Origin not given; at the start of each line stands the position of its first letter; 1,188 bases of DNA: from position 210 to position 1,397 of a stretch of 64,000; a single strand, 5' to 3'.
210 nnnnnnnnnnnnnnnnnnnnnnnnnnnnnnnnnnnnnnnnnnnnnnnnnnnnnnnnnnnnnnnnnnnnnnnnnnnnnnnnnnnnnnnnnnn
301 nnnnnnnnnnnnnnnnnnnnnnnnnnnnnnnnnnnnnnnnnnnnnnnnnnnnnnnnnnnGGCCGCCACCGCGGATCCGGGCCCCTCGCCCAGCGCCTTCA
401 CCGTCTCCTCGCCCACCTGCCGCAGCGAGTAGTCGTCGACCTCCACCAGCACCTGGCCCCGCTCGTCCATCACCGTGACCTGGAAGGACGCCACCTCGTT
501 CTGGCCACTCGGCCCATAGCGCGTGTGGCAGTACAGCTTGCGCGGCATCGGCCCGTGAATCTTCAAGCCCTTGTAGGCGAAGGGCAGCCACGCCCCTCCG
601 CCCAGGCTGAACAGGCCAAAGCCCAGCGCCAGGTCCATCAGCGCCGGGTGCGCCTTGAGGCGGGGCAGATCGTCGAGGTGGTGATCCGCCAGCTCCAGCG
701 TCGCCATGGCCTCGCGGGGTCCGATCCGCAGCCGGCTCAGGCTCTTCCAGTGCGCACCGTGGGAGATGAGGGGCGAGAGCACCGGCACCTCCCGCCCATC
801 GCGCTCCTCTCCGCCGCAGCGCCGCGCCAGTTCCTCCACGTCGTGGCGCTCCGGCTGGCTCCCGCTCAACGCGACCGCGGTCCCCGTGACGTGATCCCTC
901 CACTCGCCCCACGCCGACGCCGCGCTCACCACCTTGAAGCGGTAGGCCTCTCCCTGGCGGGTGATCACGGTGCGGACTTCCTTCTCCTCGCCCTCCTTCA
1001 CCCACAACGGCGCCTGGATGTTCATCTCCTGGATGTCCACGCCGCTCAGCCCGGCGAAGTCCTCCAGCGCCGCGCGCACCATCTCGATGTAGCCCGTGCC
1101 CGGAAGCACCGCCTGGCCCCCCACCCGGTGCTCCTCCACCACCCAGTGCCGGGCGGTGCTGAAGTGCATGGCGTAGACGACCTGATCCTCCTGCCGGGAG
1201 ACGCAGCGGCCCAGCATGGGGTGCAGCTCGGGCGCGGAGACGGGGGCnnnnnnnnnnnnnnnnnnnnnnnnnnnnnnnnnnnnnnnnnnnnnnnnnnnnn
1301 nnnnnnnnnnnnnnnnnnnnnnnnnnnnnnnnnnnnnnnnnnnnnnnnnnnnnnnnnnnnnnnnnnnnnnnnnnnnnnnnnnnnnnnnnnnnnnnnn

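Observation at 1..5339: PKS module with non-canonical domain order KS-AT-KR-DH and a PCP-type carrier; AT with VSSH motif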

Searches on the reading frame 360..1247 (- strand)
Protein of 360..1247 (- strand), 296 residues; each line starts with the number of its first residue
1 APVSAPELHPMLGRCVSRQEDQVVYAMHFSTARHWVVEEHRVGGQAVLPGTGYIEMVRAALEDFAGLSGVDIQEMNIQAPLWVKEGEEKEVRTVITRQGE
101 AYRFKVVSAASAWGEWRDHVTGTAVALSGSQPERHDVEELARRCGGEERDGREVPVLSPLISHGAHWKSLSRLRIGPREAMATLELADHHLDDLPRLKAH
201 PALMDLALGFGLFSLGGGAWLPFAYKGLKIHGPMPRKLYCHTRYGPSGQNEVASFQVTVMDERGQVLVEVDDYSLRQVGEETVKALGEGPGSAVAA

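Call 45: search_protein_representatives(protein=window:360-1247:-)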
Query: 296 residues. Proteins with E-value up to 0.001 (for the whole library): 7119; up to 1e-10: 3017; up to 1e-30: 645. The best 150 are listed.
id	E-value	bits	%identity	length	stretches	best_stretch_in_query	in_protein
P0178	1.4e-66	241.1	27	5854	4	6-277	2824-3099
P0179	4.4e-62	226.4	31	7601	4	2-280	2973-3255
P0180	2.8e-61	223.7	39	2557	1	8-291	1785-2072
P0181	1.1e-60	221.8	30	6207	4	2-277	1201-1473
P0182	3.4e-60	220.2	29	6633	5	5-280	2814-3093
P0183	1.3e-57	211.7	37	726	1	8-280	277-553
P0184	4.4e-53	196.8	37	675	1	9-283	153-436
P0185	6.1e-53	196.4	38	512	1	8-293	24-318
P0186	2.7e-52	194.2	26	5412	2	8-282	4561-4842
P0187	3.5e-52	193.9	26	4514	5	7-278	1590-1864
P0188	4.8e-52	193.4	39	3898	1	8-283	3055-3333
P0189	5.3e-52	193.3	40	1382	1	3-281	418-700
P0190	5.4e-52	193.2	34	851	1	2-279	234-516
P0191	1.2e-51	192.1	37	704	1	7-286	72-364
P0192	1.8e-51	191.5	35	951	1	3-291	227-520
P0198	2.1e-50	188.0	40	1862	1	8-288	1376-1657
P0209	2.1e-48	181.4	36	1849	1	8-286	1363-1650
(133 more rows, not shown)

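Call 59: search_protein_families(library=pfam, proteins=[P0198, P0209], max_evalue=1)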
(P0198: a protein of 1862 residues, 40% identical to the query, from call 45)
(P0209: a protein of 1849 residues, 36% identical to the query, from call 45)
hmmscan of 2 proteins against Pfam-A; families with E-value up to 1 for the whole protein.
P0198 (1862 aa): 14 families
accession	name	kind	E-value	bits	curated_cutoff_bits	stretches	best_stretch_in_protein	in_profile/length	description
PF00109.32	ketoacyl-synt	-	3.9e-70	236.8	20.8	1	11-260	2-252/252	Beta-ketoacyl synthase, N-terminal domain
PF00698.26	Acyl_transf_1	-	1.5e-48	166.3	32.7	1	532-834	1-300/319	Acyl transferase domain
PF08659.16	KR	-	2.6e-45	155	22.6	1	1149-1346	1-180/180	KR domain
PF02801.28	Ketoacyl-synt_C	-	6.3e-40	136.3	20.8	1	268-387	1-119/119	Beta-ketoacyl synthase, C-terminal domain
PF14765.12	PS-DH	-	1.3e-24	87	23.7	1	1501-1651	4-164/166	Polyketide synthase dehydratase N-terminal domain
PF22621.2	CurL-like_PKS_C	-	3.6e-22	78.5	27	1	450-513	1-64/64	CurL-like, PKS C-terminal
PF21089.3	PKS_DH_N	-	9.9e-19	67.6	27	1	1377-1475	1-102/103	Polyketide synthase dehydratase domain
PF16197.11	KAsynt_C_assoc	-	2.1e-17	64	33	1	389-491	1-102/111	Ketoacyl-synthetase C-terminal extension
PF22336.2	RhiE-like_linker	-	8.9e-17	61.3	27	1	454-514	2-61/67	RhiE-like, KS-MAT linker domain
PF00550.31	PP-binding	-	1.5e-15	57.6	20.8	1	1761-1825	1-67/67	Phosphopantetheine attachment site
PF21394.3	Beta-ketacyl_N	-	5.3e-12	46.1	26.9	1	936-1089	6-153/170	Beta-ketoacyl synthase-like, N-terminal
PF00106.31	adh_short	-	9e-09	35.5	26.6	1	1209-1320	40-155/195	short chain dehydrogenase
PF13561.12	adh_short_C2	-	1.1e-07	32.2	27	1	1208-1274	34-101/236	Enoyl-(Acyl carrier protein) reductase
PF00108.29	Thiolase_N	-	0.0019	18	26.4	1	161-209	62-112/260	Thiolase, N-terminal domain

P0209 (1849 aa): 20 families
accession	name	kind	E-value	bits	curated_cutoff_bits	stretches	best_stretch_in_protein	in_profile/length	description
PF00109.32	ketoacyl-synt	-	2.2e-75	254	20.8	1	12-260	3-252/252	Beta-ketoacyl synthase, N-terminal domain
PF00698.26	Acyl_transf_1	-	1.7e-53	182.6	32.7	1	535-841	1-299/319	Acyl transferase domain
PF08659.16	KR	-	7.8e-53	179.5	22.6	1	1161-1337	1-180/180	KR domain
PF02801.28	Ketoacyl-synt_C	-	4.7e-42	143.2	20.8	1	268-386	1-118/119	Beta-ketoacyl synthase, C-terminal domain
PF22621.2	CurL-like_PKS_C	-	2.9e-25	88.5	27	1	451-514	1-64/64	CurL-like, PKS C-terminal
PF21089.3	PKS_DH_N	-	7e-23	81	27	1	1364-1464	1-103/103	Polyketide synthase dehydratase domain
PF21394.3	Beta-ketacyl_N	-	2.8e-21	76.3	26.9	1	954-1114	14-164/170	Beta-ketoacyl synthase-like, N-terminal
PF16197.11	KAsynt_C_assoc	-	4.7e-20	72.5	33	1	389-496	1-104/111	Ketoacyl-synthetase C-terminal extension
PF14765.12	PS-DH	-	4.2e-19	69.1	23.7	1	1523-1647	31-164/166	Polyketide synthase dehydratase N-terminal domain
PF00550.31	PP-binding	-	8.6e-17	61.6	20.8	1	1763-1824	3-66/67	Phosphopantetheine attachment site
PF22336.2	RhiE-like_linker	-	1.8e-16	60.3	27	1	455-517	2-63/67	RhiE-like, KS-MAT linker domain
PF00106.31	adh_short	-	2.5e-14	53.7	26.6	1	1163-1318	3-162/195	short chain dehydrogenase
PF13561.12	adh_short_C2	-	1.6e-10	41.4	27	1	1173-1273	9-109/236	Enoyl-(Acyl carrier protein) reductase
PF01370.27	Epimerase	-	5e-07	29.8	20.9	1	1164-1292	2-115/240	NAD dependent epimerase/dehydratase family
PF16363.11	GDP_Man_Dehyd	-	1.5e-05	25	27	1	1164-1231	1-74/332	GDP-mannose 4,6 dehydratase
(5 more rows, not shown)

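Call 86: predict_structure(alignment_id=A1)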
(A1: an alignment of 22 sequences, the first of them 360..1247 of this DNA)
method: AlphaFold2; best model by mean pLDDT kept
length: 296 residues; sequences in the alignment: 22
mean_pLDDT: 90.9   pTM: 0.90
mean pLDDT of the five models: 90.9, 90.6, 90.3, 89.1, 86.8
residues with pLDDT >= 90: 225; 70-90: 51; 50-70: 15; < 50: 5
segments of 3 or more residues with pLDDT < 50: 1-3
pLDDT, mean of each block of 10 residues (from residue 1): 66 97 98 95 93 98 96 96 95 98 97 90 92 95 90 78 91 93 96 95 95 86 95 96 79 95 98 92 78 51
secondary structure, 60 per line:
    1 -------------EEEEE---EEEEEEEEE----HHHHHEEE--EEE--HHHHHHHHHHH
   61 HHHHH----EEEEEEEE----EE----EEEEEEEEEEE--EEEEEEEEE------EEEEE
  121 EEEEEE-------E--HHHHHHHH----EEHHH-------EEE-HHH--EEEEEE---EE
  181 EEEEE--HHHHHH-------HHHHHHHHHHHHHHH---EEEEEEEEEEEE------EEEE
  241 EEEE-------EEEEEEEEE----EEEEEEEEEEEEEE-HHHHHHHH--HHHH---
elements in order: E14-18 E22-30 H35-39 E40-42 E45-47 H50-65 E70-77 E88-98 E101-109 E116-126 H137-144 E161-163 E170-175 E179-185 H188-193 H201-215 E219-230 E237-244 E252-260 E265-278 H280-287 H290-293

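Call 88: fold_search(model_id=the predicted structure, library=pdb)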
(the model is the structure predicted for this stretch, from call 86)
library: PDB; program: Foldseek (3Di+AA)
matches with E <= 10: 1506; with E <= 0.001: 206
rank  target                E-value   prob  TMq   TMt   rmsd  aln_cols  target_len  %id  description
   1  7zmf_B                1.8e-24  1.00  0.83  0.88   2.1       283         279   22  Dehydratase domain of module 3 from Brevibacillus Brevis orphan BGC11 (released 2022-09-21)
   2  5hqw_A                4.5e-24  1.00  0.82  0.85   2.4       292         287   23  Crystal structure of a trans-AT PKS dehydratase domain of C0ZGQ6 from Brevibacillus brevis (released 2017-01-25)
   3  8qk4_A                1.1e-23  1.00  0.81  0.83   2.3       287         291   22  Dehydratase domain (PksJ DH1) from the bacillaene trans-AT PKS (released 2024-09-25)
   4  3kg6_C                2.0e-23  1.00  0.80  0.85   2.8       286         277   22  Dehydratase domain from CurF module of Curacin polyketide synthase (released 2010-01-19)
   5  7zsk_A                3.0e-23  1.00  0.83  0.17   2.1       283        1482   22  K3DAK4 bimodule core of BGC11 from Brevibacillus brevis. (released 2022-09-21)
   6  8qk4_B                4.2e-23  1.00  0.81  0.87   2.2       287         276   23  Dehydratase domain (PksJ DH1) from the bacillaene trans-AT PKS (released 2024-09-25)
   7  5j6o                  7.7e-23  1.00  0.82  0.87   2.5       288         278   24  Crystal structure of a trans-AT PKS dehydratase domain of C0ZGQ7 from Brevibacillus brevis (released 2017-05-24)
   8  3kg6_D                9.7e-23  1.00  0.81  0.86   2.8       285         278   21  Dehydratase domain from CurF module of Curacin polyketide synthase (released 2010-01-19)
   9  3kg6_B                1.2e-22  1.00  0.81  0.85   2.7       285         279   21  Dehydratase domain from CurF module of Curacin polyketide synthase (released 2010-01-19)
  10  7tzl_A                1.5e-22  1.00  0.77  0.84   3.1       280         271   22  The DH dehydratase domain of AlnB (released 2023-02-22)
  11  7tzl_B                2.1e-22  1.00  0.78  0.85   2.9       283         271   20  The DH dehydratase domain of AlnB (released 2023-02-22)
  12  5tz7_A                2.6e-22  1.00  0.81  0.86   2.6       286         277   21  Crystal Structure of CurK Dehydratase D1169N Inactive Mutant (released 2017-01-11)
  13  5tz5_A                4.6e-22  1.00  0.81  0.86   2.7       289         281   20  Crystal Structure of CurK Dehydratase H996F Inactive Mutant (released 2017-01-11)
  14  3kg9_A                4.9e-22  1.00  0.81  0.85   2.7       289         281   21  Dehydratase domain from CurK module of Curacin polyketide synthase (released 2010-01-19)
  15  5tz5_B                5.2e-22  1.00  0.79  0.84   2.9       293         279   21  Crystal Structure of CurK Dehydratase H996F Inactive Mutant (released 2017-01-11)
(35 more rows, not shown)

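Call 97: find_related_loci(query=A2, collection=metagenome_contigs, flank=10000)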
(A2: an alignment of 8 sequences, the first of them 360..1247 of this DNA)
Query A2 (296 aa) in metagenome_contigs; peptide patterns used: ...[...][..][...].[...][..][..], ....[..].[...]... (x = any residue, [..] = any of these).
600 stretches matched a pattern (row limit reached: there are more); 425 encode a relative of the query (tblastn E <= 1e-3); the best 80 are kept; 80 distinct loci.
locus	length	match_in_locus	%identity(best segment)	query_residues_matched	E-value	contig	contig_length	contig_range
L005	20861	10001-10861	37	1-290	8e-62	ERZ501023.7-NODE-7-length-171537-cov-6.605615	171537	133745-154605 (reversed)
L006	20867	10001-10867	35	9-292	3e-59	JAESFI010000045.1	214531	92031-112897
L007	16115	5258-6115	38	9-287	7e-59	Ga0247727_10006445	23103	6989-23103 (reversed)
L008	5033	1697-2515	37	9-285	1e-58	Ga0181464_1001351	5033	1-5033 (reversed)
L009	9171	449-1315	36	9-282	4e-58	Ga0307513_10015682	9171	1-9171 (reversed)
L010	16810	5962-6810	41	9-280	3e-58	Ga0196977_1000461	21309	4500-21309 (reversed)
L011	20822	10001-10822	36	9-278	2e-57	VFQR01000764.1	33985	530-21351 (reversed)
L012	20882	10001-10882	36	9-280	2e-56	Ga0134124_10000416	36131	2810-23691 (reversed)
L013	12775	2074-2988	35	9-280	2e-55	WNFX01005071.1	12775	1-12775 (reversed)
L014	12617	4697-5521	35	9-279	6e-55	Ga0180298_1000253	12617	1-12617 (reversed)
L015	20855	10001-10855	33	3-280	9e-55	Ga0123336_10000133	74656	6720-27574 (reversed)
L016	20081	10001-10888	35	9-295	2e-54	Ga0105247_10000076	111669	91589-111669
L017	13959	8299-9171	34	9-296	1e-54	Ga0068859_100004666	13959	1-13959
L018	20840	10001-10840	37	9-282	3e-54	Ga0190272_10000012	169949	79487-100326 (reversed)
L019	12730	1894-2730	37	9-282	4e-54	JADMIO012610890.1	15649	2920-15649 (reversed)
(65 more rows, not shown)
